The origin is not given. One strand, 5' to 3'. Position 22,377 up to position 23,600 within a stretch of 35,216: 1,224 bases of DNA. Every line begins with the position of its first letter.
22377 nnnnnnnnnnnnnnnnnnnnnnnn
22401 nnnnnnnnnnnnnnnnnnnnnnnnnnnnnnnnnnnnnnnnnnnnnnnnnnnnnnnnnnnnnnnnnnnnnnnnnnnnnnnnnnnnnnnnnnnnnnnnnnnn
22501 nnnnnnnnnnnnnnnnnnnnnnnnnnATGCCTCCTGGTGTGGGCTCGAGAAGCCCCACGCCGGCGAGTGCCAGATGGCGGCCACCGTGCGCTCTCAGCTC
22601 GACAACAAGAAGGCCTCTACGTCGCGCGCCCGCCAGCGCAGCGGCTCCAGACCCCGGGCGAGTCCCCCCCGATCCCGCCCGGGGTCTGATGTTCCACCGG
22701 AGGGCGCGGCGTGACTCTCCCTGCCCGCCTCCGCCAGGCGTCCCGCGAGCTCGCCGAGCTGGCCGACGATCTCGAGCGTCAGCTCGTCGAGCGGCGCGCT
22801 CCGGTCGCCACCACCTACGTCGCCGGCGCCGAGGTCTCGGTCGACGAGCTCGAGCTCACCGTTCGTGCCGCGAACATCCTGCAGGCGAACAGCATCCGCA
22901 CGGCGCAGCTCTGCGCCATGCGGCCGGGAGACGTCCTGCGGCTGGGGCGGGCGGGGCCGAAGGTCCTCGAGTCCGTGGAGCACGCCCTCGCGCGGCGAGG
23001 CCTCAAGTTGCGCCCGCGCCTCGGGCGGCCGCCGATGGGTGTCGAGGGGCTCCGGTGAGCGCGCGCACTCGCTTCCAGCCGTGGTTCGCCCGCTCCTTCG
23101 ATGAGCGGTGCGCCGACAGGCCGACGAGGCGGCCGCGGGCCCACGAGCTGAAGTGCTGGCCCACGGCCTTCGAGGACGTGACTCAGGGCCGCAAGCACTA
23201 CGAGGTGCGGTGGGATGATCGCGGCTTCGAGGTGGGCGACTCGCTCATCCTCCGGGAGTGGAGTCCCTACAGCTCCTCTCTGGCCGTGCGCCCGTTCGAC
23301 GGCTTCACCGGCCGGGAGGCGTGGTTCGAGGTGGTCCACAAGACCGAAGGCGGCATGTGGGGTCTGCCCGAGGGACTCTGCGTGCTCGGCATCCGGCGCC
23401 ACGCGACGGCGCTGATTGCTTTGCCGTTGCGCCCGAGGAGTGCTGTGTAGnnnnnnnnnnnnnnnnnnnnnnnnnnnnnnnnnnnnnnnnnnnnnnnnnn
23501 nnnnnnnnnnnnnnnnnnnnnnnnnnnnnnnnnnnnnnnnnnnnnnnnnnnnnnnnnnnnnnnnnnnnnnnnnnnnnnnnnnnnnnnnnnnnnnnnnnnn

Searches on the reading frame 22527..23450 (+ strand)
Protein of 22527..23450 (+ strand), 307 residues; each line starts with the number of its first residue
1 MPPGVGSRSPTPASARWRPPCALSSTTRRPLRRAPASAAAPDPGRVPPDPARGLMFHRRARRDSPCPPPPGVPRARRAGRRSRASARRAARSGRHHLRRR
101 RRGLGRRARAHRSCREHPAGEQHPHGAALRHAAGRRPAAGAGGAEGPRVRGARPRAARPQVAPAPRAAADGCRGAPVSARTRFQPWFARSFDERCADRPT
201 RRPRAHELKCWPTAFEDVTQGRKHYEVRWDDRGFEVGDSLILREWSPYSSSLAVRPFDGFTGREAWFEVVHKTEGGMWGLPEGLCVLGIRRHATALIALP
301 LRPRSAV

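Call 27: search_protein_families(library=pfam, proteins=[window:22527-23450:+], max_evalue=0.01)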
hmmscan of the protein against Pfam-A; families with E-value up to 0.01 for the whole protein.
window:22527-23450:+ (307 aa): 1 family
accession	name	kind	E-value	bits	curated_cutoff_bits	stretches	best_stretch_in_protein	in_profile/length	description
PF12961.13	DUF3850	-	1e-20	74.1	22.9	1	205-289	1-77/77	Domain of unknown function (DUF3850)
